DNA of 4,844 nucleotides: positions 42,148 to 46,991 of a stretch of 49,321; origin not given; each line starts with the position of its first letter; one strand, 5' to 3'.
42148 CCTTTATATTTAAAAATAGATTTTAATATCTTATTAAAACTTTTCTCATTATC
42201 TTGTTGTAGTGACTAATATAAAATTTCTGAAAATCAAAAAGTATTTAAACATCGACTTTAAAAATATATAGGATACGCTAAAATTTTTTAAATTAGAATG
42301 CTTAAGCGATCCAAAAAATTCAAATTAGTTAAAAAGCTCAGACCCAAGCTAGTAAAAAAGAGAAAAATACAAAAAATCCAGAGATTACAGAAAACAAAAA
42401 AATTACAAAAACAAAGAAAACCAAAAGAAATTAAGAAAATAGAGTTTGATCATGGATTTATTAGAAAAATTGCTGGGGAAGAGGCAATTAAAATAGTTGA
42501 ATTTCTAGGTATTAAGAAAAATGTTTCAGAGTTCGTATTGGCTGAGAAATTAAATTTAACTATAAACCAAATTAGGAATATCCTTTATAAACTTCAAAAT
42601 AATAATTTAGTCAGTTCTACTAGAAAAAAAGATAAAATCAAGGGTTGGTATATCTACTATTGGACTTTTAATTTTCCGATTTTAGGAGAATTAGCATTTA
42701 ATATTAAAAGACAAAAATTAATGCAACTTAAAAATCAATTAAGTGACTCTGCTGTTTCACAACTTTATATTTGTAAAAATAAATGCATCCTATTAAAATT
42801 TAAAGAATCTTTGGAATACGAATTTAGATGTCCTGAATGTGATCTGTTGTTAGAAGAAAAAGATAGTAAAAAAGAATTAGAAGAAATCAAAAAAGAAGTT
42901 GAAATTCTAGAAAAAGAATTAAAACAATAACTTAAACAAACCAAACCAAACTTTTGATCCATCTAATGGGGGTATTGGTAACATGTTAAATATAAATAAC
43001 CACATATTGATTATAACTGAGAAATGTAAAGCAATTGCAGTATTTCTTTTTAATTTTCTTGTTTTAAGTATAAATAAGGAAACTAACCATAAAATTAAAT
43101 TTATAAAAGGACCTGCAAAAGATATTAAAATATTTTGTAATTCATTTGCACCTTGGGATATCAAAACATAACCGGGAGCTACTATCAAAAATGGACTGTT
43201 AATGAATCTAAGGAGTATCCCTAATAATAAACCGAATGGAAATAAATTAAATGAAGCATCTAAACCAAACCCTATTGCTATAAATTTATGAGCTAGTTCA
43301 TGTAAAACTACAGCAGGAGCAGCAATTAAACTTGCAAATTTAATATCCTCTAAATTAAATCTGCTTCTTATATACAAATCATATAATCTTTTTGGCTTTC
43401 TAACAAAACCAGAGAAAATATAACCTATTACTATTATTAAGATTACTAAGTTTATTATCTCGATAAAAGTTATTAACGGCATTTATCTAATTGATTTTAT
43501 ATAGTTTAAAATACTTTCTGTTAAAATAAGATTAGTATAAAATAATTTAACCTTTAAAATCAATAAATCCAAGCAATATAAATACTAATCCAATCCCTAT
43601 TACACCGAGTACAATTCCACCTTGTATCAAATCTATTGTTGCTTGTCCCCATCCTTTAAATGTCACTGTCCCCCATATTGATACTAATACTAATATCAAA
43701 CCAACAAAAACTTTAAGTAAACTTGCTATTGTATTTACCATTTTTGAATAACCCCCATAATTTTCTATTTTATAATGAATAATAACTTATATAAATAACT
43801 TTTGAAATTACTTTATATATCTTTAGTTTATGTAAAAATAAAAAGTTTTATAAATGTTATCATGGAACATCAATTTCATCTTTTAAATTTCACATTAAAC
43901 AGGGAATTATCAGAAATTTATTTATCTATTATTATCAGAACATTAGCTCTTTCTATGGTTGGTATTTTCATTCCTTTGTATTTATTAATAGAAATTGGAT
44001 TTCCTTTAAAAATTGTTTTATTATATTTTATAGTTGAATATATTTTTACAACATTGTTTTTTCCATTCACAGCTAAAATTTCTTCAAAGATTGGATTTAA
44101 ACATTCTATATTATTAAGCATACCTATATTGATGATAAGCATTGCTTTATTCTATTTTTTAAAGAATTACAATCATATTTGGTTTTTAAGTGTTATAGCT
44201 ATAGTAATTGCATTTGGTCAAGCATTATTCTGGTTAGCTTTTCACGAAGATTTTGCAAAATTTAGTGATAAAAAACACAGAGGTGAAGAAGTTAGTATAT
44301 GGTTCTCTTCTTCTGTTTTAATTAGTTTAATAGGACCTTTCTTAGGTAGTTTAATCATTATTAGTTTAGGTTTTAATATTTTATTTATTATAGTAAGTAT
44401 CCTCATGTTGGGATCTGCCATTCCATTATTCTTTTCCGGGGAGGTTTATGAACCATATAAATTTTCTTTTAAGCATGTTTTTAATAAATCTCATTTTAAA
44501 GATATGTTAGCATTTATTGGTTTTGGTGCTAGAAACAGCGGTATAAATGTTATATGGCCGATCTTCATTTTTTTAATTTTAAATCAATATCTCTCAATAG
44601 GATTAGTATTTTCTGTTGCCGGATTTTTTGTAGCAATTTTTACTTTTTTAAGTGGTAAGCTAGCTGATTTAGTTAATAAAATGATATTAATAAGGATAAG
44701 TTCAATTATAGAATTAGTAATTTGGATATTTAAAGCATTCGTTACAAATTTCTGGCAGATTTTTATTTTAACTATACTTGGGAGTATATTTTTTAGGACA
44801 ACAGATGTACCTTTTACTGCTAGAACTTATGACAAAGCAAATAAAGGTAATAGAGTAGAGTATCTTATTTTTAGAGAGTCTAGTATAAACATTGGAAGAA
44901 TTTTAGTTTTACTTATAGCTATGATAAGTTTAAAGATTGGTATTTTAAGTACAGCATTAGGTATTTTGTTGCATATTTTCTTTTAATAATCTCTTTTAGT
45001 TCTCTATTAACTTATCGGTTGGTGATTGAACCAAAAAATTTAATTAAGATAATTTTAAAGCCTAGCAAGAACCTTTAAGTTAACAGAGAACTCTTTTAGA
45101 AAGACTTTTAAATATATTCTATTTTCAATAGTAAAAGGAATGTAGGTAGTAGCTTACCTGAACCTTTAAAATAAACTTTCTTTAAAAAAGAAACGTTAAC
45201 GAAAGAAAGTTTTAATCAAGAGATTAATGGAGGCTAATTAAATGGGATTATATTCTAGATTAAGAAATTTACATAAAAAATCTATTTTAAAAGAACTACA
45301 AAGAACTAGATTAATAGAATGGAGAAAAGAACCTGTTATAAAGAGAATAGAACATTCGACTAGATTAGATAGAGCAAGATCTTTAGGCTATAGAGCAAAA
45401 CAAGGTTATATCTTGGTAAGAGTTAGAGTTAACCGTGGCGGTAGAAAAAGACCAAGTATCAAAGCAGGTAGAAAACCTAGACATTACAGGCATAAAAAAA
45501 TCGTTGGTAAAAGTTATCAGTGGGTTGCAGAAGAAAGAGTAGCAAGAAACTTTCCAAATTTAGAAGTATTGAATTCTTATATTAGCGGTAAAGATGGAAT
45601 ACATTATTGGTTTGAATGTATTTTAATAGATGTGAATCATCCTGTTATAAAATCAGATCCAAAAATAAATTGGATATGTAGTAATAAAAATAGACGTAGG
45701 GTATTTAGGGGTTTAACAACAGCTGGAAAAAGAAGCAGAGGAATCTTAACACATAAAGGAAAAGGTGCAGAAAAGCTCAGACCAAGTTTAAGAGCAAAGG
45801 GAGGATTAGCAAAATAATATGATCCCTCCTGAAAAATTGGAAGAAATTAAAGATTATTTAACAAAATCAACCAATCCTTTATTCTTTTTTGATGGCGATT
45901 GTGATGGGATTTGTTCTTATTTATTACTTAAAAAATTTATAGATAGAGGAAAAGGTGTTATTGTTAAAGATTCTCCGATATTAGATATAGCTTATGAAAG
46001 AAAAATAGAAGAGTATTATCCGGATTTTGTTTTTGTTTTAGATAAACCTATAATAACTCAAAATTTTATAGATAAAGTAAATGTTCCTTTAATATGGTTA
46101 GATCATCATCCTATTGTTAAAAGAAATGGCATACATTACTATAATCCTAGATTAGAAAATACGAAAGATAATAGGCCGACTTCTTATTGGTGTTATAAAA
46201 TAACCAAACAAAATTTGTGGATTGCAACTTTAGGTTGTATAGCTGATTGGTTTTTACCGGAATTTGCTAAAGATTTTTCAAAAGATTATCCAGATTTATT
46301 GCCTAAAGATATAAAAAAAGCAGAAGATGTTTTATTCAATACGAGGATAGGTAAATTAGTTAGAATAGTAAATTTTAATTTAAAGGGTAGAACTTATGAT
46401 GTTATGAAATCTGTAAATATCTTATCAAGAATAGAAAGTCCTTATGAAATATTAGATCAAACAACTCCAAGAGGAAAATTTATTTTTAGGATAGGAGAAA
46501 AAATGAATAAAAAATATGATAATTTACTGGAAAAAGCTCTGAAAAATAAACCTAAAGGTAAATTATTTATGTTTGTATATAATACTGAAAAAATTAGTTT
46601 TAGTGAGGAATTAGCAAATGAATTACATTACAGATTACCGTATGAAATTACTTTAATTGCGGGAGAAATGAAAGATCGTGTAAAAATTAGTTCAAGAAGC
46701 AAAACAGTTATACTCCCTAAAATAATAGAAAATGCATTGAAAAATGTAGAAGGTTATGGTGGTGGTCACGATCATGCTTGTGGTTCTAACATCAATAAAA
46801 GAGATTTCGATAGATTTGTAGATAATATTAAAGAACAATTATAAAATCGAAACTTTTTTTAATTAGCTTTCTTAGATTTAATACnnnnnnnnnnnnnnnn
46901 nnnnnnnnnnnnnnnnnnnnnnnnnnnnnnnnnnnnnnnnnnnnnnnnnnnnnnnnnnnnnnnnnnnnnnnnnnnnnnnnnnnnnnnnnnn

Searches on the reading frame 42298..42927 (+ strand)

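Call 79: search_protein_families(library=pfam, proteins=[window:42298-42927:+], max_evalue=0.00001)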
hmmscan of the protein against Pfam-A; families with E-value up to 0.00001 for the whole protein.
window:42298-42927:+ (210 aa): 1 family
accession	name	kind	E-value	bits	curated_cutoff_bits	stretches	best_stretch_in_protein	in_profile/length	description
PF02002.24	TFIIE_alpha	-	8.6e-17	61.4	22.9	1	55-150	7-102/105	TFIIE alpha subunit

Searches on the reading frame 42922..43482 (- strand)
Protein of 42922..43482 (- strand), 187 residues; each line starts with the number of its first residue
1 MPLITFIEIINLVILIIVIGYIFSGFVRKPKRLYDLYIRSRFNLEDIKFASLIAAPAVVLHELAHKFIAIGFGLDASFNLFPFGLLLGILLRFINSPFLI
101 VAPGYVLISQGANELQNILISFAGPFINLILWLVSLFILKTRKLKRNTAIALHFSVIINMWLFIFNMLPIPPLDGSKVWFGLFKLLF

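Call 94: search_protein_families(library=pfam, proteins=[window:42922-43482:-], max_evalue=0.001)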
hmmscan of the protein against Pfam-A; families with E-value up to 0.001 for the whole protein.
window:42922-43482:- (187 aa): 1 family
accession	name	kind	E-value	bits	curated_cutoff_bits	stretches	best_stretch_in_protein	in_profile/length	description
PF02163.28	Peptidase_M50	-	1.3e-12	48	27.2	2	151-184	162-195/221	Peptidase family M50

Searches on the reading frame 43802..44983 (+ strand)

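Call 79: search_protein_families(library=pfam, proteins=[window:43802-44983:+], max_evalue=0.00001)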
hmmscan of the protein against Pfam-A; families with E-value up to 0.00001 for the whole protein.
window:43802-44983:+ (394 aa): 1 family
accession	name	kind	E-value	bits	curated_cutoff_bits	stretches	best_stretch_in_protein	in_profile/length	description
PF07690.21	MFS_1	-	4.9e-23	82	33.4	2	40-213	2-174/347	Major Facilitator Superfamily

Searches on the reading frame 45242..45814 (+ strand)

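Call 94: search_protein_families(library=pfam, proteins=[window:45242-45814:+], max_evalue=0.001)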
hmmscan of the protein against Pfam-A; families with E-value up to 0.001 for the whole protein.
window:45242-45814:+ (191 aa): 1 family
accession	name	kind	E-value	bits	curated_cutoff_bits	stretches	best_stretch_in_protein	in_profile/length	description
PF00827.22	Ribosomal_L15e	-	1.6e-67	227.3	27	1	4-185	3-190/191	Ribosomal L15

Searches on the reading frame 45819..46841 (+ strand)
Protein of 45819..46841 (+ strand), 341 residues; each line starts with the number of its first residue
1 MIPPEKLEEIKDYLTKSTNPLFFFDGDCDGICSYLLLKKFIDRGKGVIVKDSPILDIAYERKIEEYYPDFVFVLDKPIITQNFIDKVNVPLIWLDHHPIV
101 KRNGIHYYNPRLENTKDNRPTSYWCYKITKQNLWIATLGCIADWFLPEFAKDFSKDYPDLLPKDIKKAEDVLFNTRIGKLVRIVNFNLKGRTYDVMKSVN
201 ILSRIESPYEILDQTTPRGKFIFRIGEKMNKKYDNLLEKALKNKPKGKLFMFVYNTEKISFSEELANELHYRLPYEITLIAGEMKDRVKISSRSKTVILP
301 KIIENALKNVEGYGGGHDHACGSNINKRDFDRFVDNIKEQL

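Call 79: search_protein_families(library=pfam, proteins=[window:45819-46841:+], max_evalue=0.00001)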
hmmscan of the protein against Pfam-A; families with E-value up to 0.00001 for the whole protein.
window:45819-46841:+ (341 aa): 1 family
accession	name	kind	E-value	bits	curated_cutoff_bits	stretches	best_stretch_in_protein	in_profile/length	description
PF02272.25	DHHA1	-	6.6e-10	39.8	25.9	1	263-340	19-99/102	DHHA1 domain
